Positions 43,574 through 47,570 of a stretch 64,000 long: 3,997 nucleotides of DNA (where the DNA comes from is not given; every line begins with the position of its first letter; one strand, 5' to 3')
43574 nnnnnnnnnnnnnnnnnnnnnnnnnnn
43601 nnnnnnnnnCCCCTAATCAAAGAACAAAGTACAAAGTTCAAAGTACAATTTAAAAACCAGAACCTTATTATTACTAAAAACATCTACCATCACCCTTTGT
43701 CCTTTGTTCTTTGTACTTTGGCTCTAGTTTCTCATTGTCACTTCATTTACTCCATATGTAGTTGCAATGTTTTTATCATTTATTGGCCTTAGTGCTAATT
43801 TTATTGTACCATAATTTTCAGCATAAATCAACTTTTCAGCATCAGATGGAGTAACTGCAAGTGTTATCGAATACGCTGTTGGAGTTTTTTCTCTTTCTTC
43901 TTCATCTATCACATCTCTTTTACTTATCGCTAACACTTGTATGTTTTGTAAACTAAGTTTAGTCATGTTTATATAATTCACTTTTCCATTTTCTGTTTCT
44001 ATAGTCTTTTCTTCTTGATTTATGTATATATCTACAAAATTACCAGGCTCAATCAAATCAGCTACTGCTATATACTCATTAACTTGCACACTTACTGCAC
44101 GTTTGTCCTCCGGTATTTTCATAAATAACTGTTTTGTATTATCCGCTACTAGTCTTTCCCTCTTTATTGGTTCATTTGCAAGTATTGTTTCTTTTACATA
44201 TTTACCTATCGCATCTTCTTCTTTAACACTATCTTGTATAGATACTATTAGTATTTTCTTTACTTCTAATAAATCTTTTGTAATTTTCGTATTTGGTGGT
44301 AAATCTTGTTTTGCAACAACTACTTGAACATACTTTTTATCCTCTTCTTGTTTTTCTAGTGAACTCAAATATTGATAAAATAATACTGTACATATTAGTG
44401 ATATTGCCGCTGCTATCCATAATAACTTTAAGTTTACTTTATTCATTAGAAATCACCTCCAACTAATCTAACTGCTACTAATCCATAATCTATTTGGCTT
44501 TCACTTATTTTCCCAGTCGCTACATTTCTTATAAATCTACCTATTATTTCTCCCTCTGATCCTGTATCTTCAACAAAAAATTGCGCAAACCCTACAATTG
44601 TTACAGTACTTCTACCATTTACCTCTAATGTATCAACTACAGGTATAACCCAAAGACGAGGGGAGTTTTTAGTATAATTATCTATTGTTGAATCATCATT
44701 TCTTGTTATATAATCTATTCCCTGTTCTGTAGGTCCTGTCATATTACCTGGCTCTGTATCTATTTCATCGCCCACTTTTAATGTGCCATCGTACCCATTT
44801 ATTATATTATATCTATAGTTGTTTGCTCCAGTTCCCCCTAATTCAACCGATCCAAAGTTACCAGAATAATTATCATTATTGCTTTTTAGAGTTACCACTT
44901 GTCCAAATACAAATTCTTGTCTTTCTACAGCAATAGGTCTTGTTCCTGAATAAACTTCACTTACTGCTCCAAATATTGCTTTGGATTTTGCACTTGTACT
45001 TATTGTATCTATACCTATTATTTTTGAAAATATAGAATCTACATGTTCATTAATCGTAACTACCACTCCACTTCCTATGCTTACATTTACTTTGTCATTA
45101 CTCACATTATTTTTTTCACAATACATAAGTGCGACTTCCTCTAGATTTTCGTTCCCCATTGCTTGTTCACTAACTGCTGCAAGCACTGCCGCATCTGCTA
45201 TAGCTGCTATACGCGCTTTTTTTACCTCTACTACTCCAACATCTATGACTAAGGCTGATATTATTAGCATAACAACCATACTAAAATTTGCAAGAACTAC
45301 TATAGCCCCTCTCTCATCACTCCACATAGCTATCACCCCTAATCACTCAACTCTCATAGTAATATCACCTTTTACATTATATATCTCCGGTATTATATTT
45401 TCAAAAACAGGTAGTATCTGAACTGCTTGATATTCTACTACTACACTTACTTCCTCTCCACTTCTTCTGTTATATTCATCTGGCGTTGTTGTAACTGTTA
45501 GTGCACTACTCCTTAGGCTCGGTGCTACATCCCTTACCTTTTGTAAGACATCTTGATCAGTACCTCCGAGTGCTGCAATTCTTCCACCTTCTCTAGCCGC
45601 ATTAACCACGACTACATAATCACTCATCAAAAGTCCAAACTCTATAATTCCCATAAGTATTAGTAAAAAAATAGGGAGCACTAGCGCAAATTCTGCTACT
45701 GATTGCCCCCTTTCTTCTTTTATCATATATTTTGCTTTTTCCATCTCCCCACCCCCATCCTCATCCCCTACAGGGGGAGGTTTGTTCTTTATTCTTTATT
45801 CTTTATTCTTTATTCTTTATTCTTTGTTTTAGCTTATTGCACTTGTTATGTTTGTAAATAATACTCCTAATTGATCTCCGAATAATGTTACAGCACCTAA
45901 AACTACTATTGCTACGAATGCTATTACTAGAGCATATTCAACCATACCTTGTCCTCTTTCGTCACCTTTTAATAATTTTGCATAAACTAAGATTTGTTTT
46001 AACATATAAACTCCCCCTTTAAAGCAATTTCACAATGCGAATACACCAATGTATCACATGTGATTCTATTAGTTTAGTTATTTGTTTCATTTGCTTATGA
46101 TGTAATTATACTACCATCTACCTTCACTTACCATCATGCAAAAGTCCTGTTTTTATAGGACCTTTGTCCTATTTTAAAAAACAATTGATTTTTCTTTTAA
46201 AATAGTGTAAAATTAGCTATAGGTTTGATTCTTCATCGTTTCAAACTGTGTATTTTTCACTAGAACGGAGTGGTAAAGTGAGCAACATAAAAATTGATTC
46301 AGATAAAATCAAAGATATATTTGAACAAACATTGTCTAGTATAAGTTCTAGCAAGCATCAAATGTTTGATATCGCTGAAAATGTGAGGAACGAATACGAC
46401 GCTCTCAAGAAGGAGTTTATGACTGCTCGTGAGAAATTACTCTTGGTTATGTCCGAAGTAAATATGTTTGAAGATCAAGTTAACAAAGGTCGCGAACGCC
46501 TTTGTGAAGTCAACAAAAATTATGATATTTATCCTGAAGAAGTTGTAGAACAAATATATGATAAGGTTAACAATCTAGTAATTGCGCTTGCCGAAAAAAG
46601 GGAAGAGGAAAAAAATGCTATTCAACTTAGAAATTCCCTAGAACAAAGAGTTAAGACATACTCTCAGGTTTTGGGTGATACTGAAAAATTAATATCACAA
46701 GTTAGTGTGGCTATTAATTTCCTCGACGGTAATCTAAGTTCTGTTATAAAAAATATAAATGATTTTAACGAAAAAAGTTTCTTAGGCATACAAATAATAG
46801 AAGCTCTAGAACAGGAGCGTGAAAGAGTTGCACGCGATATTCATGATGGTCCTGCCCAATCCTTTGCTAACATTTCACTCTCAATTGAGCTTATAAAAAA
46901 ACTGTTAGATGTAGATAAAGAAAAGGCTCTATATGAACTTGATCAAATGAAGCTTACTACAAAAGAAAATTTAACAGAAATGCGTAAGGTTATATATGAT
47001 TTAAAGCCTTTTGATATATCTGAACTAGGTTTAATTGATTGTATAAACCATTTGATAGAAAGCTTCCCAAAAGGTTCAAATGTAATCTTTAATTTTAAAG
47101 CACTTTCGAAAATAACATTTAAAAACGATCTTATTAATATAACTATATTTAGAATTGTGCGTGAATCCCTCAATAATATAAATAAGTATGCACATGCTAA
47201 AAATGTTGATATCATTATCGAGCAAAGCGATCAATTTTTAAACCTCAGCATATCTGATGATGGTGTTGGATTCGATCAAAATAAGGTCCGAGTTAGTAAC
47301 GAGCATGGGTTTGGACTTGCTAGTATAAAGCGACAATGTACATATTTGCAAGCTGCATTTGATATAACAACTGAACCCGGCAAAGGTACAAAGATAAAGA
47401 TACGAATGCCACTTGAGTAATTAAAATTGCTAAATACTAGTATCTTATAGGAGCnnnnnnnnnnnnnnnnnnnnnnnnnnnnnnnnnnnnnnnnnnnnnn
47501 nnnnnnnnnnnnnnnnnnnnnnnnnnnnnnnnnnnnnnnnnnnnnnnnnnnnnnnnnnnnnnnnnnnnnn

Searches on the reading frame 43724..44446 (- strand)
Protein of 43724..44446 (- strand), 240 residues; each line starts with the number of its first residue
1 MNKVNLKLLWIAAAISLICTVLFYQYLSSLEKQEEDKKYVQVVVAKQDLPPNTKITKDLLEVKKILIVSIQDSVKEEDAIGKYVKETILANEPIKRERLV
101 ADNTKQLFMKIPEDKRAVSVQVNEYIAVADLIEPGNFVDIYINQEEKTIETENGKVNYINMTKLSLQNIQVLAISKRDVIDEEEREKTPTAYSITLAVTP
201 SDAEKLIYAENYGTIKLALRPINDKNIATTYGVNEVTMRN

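Call 65: search_protein_families(library=pfam, proteins=[window:43724-44446:-], max_evalue=0.00001)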
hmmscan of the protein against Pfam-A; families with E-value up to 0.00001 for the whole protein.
window:43724-44446:- (240 aa): 3 families
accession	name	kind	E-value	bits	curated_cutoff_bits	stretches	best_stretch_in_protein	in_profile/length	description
PF16976.10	RcpC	-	3.1e-26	92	28.8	1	108-220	4-114/114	Flp pilus assembly protein RcpC/CpaB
PF08666.17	SAF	-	9e-09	36.2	21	1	41-99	2-62/63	SAF domain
PF13144.11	ChapFlgA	-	4.8e-07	30.3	23.8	1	41-100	2-61/122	Chaperone for flagella basal body P-ring formation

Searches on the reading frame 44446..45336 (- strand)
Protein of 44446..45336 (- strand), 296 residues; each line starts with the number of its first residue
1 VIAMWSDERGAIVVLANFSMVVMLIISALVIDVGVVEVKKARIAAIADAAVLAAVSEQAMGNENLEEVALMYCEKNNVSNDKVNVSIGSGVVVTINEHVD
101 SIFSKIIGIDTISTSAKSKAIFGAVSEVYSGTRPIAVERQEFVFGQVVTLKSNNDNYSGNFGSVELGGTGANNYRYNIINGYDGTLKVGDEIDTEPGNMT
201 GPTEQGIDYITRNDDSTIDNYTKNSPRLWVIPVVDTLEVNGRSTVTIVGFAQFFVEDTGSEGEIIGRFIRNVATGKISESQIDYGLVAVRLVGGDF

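Call 65: search_protein_families(library=pfam, proteins=[window:44446-45336:-], max_evalue=0.00001)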
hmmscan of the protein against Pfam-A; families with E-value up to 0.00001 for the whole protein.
window:44446-45336:- (296 aa): 1 family
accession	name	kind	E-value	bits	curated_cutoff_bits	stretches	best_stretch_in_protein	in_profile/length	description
PF13400.11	Tad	-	9.7e-07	29.5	22.3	1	10-56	1-46/47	Putative Flp pilus-assembly TadE/G-like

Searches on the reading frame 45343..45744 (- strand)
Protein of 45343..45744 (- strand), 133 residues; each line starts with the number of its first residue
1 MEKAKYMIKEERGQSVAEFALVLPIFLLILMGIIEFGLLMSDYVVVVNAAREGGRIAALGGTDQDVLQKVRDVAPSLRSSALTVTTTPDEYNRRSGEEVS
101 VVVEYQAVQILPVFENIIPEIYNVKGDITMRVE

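Call 74: search_protein_families(library=pfam, proteins=[window:45343-45744:-], max_evalue=0.00001)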
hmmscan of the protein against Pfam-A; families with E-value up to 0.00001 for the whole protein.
window:45343-45744:- (133 aa): 1 family
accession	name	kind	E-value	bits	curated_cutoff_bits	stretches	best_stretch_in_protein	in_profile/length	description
PF07811.17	TadE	-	3.4e-16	59.5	22.9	1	13-55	1-43/43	TadE-like protein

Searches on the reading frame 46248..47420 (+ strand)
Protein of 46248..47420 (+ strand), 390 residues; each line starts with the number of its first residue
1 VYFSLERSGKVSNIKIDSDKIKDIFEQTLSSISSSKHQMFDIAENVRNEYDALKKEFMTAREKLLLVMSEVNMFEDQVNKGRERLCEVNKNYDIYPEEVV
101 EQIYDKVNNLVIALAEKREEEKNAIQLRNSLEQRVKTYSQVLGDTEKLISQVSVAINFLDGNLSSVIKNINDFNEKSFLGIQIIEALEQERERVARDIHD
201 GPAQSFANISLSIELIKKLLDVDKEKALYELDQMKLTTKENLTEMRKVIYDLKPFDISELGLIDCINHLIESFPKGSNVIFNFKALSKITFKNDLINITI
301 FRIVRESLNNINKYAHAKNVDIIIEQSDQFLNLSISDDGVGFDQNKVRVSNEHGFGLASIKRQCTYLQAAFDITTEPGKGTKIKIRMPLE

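Call 65: search_protein_families(library=pfam, proteins=[window:46248-47420:+], max_evalue=0.00001)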
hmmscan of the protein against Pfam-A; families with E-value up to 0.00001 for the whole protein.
window:46248-47420:+ (390 aa): 3 families
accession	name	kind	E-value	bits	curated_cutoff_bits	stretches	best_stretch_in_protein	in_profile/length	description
PF05384.16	DegS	-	5e-37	127.3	27.6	1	23-180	2-159/159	Sensor protein DegS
PF07730.19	HisKA_3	-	4.7e-16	59.5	24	1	190-254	1-65/68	Histidine kinase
PF02518.31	HATPase_c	-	1.8e-12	48.1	26.4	1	299-389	5-109/111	Histidine kinase-, DNA gyrase B-, and HSP90-like ATPase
